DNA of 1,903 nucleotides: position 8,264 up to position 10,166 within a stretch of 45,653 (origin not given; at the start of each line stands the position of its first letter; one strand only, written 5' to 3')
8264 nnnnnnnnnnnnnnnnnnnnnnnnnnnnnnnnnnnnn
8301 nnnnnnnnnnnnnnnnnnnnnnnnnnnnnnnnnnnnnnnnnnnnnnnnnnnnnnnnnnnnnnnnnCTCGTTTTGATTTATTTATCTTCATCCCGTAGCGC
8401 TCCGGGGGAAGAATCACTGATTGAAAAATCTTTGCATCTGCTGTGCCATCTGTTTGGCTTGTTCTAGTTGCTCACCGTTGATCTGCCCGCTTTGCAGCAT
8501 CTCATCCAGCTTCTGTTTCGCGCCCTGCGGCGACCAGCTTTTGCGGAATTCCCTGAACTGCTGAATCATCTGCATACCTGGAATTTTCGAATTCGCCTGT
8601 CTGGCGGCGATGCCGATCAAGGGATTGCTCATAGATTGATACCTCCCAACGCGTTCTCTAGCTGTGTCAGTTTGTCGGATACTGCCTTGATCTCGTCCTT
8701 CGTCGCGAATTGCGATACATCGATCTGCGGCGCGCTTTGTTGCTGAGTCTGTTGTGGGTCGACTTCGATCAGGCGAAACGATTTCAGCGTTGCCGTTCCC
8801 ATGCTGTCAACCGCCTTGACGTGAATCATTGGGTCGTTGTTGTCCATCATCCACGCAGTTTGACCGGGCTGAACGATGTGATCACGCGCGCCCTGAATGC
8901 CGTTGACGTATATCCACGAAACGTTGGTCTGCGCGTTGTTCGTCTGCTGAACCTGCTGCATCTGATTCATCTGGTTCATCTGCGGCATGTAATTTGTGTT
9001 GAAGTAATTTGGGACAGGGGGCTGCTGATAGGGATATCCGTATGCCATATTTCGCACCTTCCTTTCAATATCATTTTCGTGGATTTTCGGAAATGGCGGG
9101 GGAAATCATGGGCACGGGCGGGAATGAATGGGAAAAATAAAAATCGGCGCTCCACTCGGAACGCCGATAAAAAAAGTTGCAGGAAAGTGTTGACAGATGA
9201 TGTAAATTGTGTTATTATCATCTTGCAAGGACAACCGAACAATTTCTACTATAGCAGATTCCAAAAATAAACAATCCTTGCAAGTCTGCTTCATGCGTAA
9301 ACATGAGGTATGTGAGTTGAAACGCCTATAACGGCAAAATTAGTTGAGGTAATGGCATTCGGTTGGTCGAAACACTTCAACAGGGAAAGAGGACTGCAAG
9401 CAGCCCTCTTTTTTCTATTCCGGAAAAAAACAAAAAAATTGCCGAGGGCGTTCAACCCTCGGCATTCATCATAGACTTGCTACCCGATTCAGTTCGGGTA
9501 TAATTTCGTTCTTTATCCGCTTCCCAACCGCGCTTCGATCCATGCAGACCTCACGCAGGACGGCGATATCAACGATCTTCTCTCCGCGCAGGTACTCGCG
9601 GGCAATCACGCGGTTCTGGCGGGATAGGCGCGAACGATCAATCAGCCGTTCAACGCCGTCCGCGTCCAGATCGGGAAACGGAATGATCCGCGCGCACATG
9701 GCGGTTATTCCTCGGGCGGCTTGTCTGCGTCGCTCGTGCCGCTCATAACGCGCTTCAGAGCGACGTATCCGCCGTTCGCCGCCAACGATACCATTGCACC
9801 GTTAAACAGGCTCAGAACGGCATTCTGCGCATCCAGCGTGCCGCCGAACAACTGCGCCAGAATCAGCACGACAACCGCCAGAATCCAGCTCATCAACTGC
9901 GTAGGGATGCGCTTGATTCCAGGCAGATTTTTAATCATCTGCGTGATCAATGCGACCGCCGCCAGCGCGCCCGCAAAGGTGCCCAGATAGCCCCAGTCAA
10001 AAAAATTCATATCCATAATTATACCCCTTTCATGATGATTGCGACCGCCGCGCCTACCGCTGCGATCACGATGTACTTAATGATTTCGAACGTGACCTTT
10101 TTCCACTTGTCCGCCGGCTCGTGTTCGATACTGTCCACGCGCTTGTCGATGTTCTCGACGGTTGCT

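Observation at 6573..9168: Terminator-bracketed six-gene accessory cassette with spore-coat/exosporium-like proteins next to attP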

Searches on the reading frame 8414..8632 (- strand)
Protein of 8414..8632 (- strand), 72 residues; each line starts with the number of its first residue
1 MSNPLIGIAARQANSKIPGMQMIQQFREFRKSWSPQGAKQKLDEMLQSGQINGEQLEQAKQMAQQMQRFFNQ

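Call 4: search_protein_families(library=pfam, proteins=[window:8414-8632:-], max_evalue=1)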
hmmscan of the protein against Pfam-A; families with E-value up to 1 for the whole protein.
window:8414-8632:- (72 aa): 1 family
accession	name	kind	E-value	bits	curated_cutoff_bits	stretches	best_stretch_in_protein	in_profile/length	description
PF10346.14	Con-6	-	0.86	9.9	25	0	57-66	20-29/34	Conidiation protein 6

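Call 5: search_protein_families(library=phrogs, proteins=[window:8414-8632:-], max_evalue=0.1)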
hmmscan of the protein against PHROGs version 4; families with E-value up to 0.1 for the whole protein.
window:8414-8632:- (72 aa): 1 family
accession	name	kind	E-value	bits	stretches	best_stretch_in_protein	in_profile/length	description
phrog_22984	-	unknown function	1.9e-10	42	1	19-71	14-66/74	-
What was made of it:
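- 8414..8632 (-): W2: 72-aa Q/M-rich small protein. phrog_22984 at 2e-10 (call 5).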

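Call 30: search_protein_families(library=padloc, proteins=[window:8414-8632:-], max_evalue=0.1)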
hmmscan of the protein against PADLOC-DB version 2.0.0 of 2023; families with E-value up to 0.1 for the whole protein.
window:8414-8632:- (72 aa): 0 families

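Call 31: search_protein_families(library=ncbifam, proteins=[window:8414-8632:-], max_evalue=1)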
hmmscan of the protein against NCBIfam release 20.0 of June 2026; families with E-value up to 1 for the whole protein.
window:8414-8632:- (72 aa): 0 families

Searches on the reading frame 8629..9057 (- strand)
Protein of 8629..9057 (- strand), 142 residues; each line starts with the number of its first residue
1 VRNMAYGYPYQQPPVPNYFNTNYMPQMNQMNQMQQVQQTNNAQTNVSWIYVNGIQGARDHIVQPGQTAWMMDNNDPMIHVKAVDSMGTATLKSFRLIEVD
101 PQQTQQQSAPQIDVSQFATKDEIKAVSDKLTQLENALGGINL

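Call 4: search_protein_families(library=pfam, proteins=[window:8629-9057:-], max_evalue=1)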
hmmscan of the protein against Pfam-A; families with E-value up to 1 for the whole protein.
window:8629-9057:- (142 aa): 1 family
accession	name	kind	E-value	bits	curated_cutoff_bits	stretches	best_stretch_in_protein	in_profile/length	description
PF14478.12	DUF4430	-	0.0035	18.2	23.8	1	27-82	5-55/72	Domain of unknown function (DUF4430)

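Call 5: search_protein_families(library=phrogs, proteins=[window:8629-9057:-], max_evalue=0.1)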
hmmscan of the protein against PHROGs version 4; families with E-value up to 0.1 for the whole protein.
window:8629-9057:- (142 aa): 1 family
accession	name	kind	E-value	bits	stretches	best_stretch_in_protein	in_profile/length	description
phrog_21718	-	unknown function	1.2e-12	49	1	4-136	12-143/159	-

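Call 23: find_homologous_proteins(query=window:8629-9048:-)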
Query window:8629-9048:- (139 aa): 183 proteins with E <= 0.001 among 187 candidates; the best 120 are listed.
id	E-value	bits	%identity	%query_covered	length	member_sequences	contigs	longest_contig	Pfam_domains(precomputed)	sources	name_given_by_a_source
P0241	7.8e-83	293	96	100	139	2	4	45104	-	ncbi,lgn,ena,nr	nr:MAG TPA: hypothetical protein [Caudoviricetes sp.]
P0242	1.6e-81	289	94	100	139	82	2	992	-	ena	-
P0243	1.1e-80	286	94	100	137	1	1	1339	-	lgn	-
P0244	1.2e-80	286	96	100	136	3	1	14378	-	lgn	-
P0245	2.9e-80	285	95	100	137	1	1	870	-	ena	-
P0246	1.0e-79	283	94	100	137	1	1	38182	-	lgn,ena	-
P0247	3.8e-79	281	91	100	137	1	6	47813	-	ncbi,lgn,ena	-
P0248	5.4e-79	281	92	100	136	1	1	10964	-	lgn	-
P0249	8.0e-79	280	91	100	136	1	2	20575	-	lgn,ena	-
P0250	9.1e-79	280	91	100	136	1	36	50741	-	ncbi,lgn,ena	-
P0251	9.8e-79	280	92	100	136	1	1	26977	-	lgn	-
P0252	2.0e-78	279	91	100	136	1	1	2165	-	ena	-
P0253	2.8e-78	278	91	100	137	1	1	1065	-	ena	-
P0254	3.6e-78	278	91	100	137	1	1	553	-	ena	-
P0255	4.9e-78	278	91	100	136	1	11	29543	-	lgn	-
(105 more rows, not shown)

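Call 27: search_solved_structures(query=A3, max_evalue=10, show_alignments=1)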
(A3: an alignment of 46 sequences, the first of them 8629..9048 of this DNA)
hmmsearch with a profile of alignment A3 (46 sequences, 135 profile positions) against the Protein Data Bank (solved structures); distinct sequences matched with E-value up to 10: 6.
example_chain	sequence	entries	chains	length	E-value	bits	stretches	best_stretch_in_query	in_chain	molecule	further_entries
7b5m_H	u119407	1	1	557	0.64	13.3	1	25-111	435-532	E3 ubiquitin-protein ligase ARIH1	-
5udh_A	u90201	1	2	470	0.8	13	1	19-111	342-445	E3 ubiquitin-protein ligase ARIH1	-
5fv8_A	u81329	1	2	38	0.98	12.7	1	99-126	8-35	FOSW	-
7o92_A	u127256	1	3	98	1.1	12.6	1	95-131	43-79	hypothetical protein UY81_C0065G0003 residues 18-54 from Candidatus Giovannonibacteria bac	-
5apz_A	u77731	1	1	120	1.2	12.5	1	93-132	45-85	GENERAL CONTROL PROTEIN GCN4, NOR1 TCAR0761, GENERAL CONTROL PROTEIN GCN4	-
3f7n_A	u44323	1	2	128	1.3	12.4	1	62-131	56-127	Chemotaxis protein cheY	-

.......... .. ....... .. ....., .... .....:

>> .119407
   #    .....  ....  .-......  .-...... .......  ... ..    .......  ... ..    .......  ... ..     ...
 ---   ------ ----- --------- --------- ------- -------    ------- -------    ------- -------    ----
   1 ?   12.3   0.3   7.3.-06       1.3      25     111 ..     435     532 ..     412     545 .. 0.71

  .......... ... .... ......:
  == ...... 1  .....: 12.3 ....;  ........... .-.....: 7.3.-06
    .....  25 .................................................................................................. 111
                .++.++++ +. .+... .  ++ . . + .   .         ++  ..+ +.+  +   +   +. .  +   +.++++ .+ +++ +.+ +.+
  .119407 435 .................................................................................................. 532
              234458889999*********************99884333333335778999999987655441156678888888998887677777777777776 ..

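Call 30: search_protein_families(library=padloc, proteins=[window:8629-9048:-], max_evalue=0.1)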
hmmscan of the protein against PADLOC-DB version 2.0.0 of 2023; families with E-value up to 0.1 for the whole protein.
window:8629-9048:- (139 aa): 0 families

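Call 31: search_protein_families(library=ncbifam, proteins=[window:8629-9048:-], max_evalue=1)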
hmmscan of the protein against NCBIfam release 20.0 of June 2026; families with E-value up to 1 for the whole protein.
window:8629-9048:- (139 aa): 2 families
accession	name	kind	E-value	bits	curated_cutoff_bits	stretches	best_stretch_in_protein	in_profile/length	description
NF047513.1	LIC_13246_fam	equivalog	0.02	14.9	70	1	36-64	73-101/116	LIC_13246 family protein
TIGR04509.1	mod_pep_NH_fam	subfamily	0.12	12.5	34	1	89-130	30-71/87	NHLP-related RiPP peptide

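Call 39: predict_structure(alignment_id=A3)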
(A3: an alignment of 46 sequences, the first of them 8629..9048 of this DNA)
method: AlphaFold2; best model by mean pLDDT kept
length: 139 residues; sequences in the alignment: 46
mean_pLDDT: 68.8   pTM: 0.43
mean pLDDT of the five models: 68.8, 68.7, 66.6, 66.1, 64.0
residues with pLDDT >= 90: 39; 70-90: 36; 50-70: 20; < 50: 44
segments of 3 or more residues with pLDDT < 50: 1-40
pLDDT, mean of each block of 10 residues (from residue 1): 41 40 38 39 84 91 92 93 91 79 53 76 84 61
secondary structure, 60 per line:
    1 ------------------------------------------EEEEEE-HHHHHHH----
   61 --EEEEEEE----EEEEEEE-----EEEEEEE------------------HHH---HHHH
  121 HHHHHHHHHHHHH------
elements in order: E43-48 H50-56 E63-69 E74-80 E86-92 H117-133
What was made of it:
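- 8629..9048 (-): W1: 139 aa. Disordered Q/N/Y/P-rich N-terminus (1-40), small beta domain (43-92) and C-terminal helix (117-133). AF2 model (call 39).
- W1 architecture (call 39).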

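Call 43: fold_search(model_id=the predicted structure, library=pdb)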
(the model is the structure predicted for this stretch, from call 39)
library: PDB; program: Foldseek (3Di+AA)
matches with E <= 10: 860; with E <= 0.001: 0
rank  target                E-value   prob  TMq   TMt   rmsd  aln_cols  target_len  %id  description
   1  3fjp_A                1.7e-01  0.57  0.21  0.14   3.6        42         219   10  Apo structure of Biotin protein ligase from Aquifex aeolicus (released 2009-06-09)
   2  1i1n                  1.8e-01  0.75  0.26  0.17   8.7        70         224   11  HUMAN PROTEIN L-ISOASPARTATE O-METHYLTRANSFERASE WITH S-ADENOSYL HOMOCYSTEINE (released 2002-03-13)
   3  9y1l_B                2.0e-01  0.80  0.20  0.18   6.5        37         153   16  Crystal Structure of Putative Restriction Endonuclease Domain-Containing Protein from Leptospirillum ferriphilum YSK (released 2025-09-10)
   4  5kew_E                2.1e-01  0.60  0.22  0.34  13.4        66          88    9  Vibrio parahaemolyticus VtrA/VtrC complex bound to the bile salt taurodeoxycholate (released 2016-07-20)
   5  9y1l_A                2.9e-01  0.72  0.20  0.18   6.4        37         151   16  Crystal Structure of Putative Restriction Endonuclease Domain-Containing Protein from Leptospirillum ferriphilum YSK (released 2025-09-10)
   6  5kev_A                3.8e-01  0.69  0.22  0.34   8.5        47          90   11  Vibrio parahaemolyticus VtrA/VtrC complex (released 2016-07-20)
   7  2eay_A                3.8e-01  0.38  0.20  0.14   3.7        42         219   10  Crystal Structure Of Biotin Protein Ligase From Aquifex Aeolicus (released 2007-08-14)
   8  6okh_B                4.0e-01  0.63  0.27  0.22   5.9        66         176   11  Structure of an uncharacterized protein from Leptospira borgpetersenii serovar Hardjo-bovis (strain JB197) (released 2019-05-08)
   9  2e64_A                4.9e-01  0.18  0.18  0.12   4.4        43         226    9  Crystal Structure Of Biotin Protein Ligase From Pyrococcus Horikoshii, Mutations R48A and K111A (released 2007-06-26)
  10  1kr5                  5.2e-01  0.63  0.28  0.19   4.7        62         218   14  Crystal structure of human L-isoaspartyl methyltransferase (released 2002-02-08)
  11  2e10_A                5.2e-01  0.30  0.20  0.14   3.9        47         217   11  Crystal Structure Of Biotin Protein Ligase From Pyrococcus Horikoshii, Mutation R51A (released 2007-04-16)
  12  3ot2_A                5.2e-01  0.21  0.20  0.17   7.5        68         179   10  Crystal structure of a putative nuclease belonging to DUF820 (Ava_3926) from Anabaena variabilis ATCC 29413 at 1.96 A  (released 2010-10-06)
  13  6xb3_H                5.2e-01  0.12  0.18  0.13   6.7        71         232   10  Structure of AcNPV poxin in post-reactive state with Gp[2'-5']Ap[3'] (released 2020-11-25)
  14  6zz8_D                6.0e-01  0.13  0.17  0.13   8.5        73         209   12  MB_CRS6-15 bound to CrSAS-6_6HR (released 2021-07-07)
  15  5kew_A                6.4e-01  0.57  0.22  0.34   8.4        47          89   11  Vibrio parahaemolyticus VtrA/VtrC complex bound to the bile salt taurodeoxycholate (released 2016-07-20)
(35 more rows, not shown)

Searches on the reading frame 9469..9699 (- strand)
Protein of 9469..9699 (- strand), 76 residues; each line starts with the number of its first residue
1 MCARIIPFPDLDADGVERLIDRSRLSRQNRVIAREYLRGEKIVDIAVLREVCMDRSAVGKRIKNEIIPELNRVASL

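Call 4: search_protein_families(library=pfam, proteins=[window:9469-9699:-], max_evalue=1)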
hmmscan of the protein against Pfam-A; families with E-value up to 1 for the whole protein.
window:9469-9699:- (76 aa): 1 family
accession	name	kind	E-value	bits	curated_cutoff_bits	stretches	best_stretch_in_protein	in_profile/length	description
PF03109.22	ABC1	-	0.24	11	22.9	1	28-64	141-177/244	ABC1 atypical kinase-like domain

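Call 5: search_protein_families(library=phrogs, proteins=[window:9469-9699:-], max_evalue=0.1)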
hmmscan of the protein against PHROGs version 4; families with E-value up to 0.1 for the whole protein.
window:9469-9699:- (76 aa): 1 family
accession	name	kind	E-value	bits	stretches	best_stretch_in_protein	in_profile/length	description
phrog_248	-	transcription regulation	0.064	14.3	1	14-67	81-130/161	transcriptional activator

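Call 30: search_protein_families(library=padloc, proteins=[window:9469-9699:-], max_evalue=0.1)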
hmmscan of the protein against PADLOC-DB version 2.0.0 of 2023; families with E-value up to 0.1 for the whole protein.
window:9469-9699:- (76 aa): 0 families

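Call 31: search_protein_families(library=ncbifam, proteins=[window:9469-9699:-], max_evalue=1)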
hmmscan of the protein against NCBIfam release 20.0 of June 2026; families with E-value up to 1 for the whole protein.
window:9469-9699:- (76 aa): 1 family
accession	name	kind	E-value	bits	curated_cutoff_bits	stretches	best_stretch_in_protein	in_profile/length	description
TIGR01637.1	phage_arpU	subfamily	0.044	14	43.1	1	24-65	80-121/136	ArpU family phage packaging/lysis transcriptional regulator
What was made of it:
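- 9469..9699 (-): W0: 76-aa small HTH DNA-binding protein (sigma-70 region 4 / LuxR / KorA-like). Candidate dedicated regulator of the cassette and last gene of the lysis/late transcription unit. The window protein itself gives only weak ArpU and PHROG-248 hits (calls 5, 31).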

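Call 99: search_protein_families(library=pfam, alignment_id=A8, max_evalue=0.01)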
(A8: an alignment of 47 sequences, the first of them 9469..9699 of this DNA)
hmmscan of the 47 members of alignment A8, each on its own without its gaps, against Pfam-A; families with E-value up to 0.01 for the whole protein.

A. member 1, window:9469-9699:- (76 aa): 0 families

B. families by the number of members that match (of 47 scanned): 28 families (the first 25 are shown)
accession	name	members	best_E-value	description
PF08281.18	Sigma70_r4_2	11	1.2e-08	Sigma-70, region 4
PF04545.22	Sigma70_r4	9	7.3e-09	Sigma-70, region 4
PF00196.25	GerE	4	1.6e-05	Bacterial regulatory proteins, luxR family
PF13384.12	HTH_23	4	0.0014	Homeodomain-like domain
PF13518.12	HTH_28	3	0.00013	Helix-turn-helix domain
PF13936.12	HTH_38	3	0.00046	Helix-turn-helix domain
PF01381.28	HTH_3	2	8.5e-10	Helix-turn-helix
PF13560.12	HTH_31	2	9.7e-07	Helix-turn-helix domain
PF07374.17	DUF1492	2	0.00011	Protein of unknown function (DUF1492)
PF24625.1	DUF7626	2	0.00021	Domain of unknown function (DUF7626)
PF13404.12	HTH_AsnC-type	2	0.00029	AsnC-type helix-turn-helix domain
PF02042.20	RWP-RK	2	0.0013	RWP-RK domain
PF08279.18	HTH_11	2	0.0015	HTH domain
PF16509.11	KORA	2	0.0018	TrfB plasmid transcriptional repressor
PF14359.12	DUF4406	1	5.4e-07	Domain of unknown function (DUF4406)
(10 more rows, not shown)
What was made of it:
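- Of 47 non-redundant ones, 11 hit Sigma70_r4_2, 9 hit Sigma70_r4 and 4 hit GerE (call 99).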

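Call 102: search_solved_structures(query=A9, max_evalue=10, show_alignments=1)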
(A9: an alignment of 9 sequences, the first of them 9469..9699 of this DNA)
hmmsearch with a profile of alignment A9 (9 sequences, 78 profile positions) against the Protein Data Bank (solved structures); distinct sequences matched with E-value up to 10: 70 (the best 60 are shown).
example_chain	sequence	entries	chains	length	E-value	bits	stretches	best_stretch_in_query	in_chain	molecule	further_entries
3kp2_A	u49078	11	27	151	0.00021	24.4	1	9-71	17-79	Transcriptional regulator TcaR | TcaR transcription regulator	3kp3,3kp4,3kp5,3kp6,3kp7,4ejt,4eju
7bca_A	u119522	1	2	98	0.00026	24.1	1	27-71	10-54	KORA domain-containing protein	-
7bbq_A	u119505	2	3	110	0.00031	23.8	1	27-71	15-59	KORA domain-containing protein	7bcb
3hug_A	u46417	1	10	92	0.0014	21.7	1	26-69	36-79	RNA polymerase sigma factor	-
7r3g_B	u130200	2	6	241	0.0015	21.6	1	28-70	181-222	Regulatory protein RhlR | PROSS optimized variant of RhlR with 75 mutations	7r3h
5clv_E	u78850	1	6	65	0.0025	20.9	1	15-62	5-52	TrfB transcriptional repressor protein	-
8jzt_A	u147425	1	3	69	0.0041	20.3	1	11-73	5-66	RNA polymerase sigma factor SigF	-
6dv9_F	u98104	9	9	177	0.0045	20.1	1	26-69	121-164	ECF RNA polymerase sigma factor SigL | RNA polymerase sigma factor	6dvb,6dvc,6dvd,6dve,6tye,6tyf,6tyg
1s7o_A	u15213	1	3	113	0.0052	19.9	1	17-68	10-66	Hypothetical UPF0122 protein SPy1201/SpyM3_0842/SPs1042/spyM18_1152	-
2w48_A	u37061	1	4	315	0.0058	19.8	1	34-65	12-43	SORBITOL OPERON REGULATOR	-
5cm3_A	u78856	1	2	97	0.0063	19.6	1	15-62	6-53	TrfB transcriptional repressor protein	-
5clv_A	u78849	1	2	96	0.0065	19.6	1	15-62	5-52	TrfB transcriptional repressor protein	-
5ckt_A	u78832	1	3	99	0.0066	19.6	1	15-62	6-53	TrfB transcriptional repressor protein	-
2n5g_A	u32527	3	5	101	0.0069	19.5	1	15-62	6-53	TrfB transcriptional repressor protein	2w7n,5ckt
8qa9_C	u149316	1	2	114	0.009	19.2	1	15-62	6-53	TrfB transcriptional repressor protein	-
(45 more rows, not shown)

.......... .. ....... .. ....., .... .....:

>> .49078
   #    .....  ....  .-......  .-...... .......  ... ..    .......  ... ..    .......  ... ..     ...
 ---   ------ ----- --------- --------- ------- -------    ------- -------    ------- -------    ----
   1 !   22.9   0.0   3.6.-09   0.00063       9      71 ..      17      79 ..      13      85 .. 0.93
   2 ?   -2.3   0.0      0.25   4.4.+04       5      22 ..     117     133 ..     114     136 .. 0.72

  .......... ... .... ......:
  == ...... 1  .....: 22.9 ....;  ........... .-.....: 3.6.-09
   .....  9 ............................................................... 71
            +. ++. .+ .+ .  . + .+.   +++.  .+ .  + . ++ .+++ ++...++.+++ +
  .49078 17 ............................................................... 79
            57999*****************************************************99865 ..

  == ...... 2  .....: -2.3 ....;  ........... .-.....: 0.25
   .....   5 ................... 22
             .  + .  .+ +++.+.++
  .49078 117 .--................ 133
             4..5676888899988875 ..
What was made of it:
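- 9469..9699 (-): The family profile matches TcaR 2e-4, KorA 2.6e-4, ECF sigma region 4 (3hug) 1.4e-3 and RhlR 1.5e-3 (call 102).
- On Sigma-70 region 4 / LuxR-GerE HTH (W0 and positional equivalents): The W0-family profile matches ECF sigma region 4 at 1.4e-3, RhlR at 1.5e-3 and KorA at 2.6e-4 (call 102).
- The W0 profile matches sigma region 4, LuxR and KorA folds (call 102).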

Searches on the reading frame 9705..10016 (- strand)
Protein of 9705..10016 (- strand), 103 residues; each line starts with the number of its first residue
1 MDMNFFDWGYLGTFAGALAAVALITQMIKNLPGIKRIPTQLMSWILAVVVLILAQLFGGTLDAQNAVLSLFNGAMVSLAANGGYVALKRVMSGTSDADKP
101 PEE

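Call 4: search_protein_families(library=pfam, proteins=[window:9705-10016:-], max_evalue=1)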
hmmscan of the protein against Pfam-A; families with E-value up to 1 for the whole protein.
window:9705-10016:- (103 aa): 3 families
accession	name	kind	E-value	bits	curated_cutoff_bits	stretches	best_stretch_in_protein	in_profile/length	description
PF16479.10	DUF5056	-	0.027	15.2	28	1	26-79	24-77/93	Domain of unknown function (DUF5056)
PF11992.13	TgpA_N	-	0.47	9.8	30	1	6-80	17-92/333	TgpA N-terminal domain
PF21833.1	DUF6893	-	0.75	10.3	24.6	1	13-36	2-25/32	Family of unknown function (DUF6893)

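Call 5: search_protein_families(library=phrogs, proteins=[window:9705-10016:-], max_evalue=0.1)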
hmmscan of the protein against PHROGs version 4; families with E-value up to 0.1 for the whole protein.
window:9705-10016:- (103 aa): 4 families
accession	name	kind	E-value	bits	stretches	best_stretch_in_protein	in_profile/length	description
phrog_18218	-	unknown function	7.4e-06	27.3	1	17-90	19-98/108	-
phrog_1129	-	lysis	0.0015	19.5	1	16-93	13-83/86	holin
phrog_1299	-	lysis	0.0029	18.4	1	18-100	14-93/100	holin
phrog_1528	-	lysis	0.038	14.8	1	38-85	13-57/116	holin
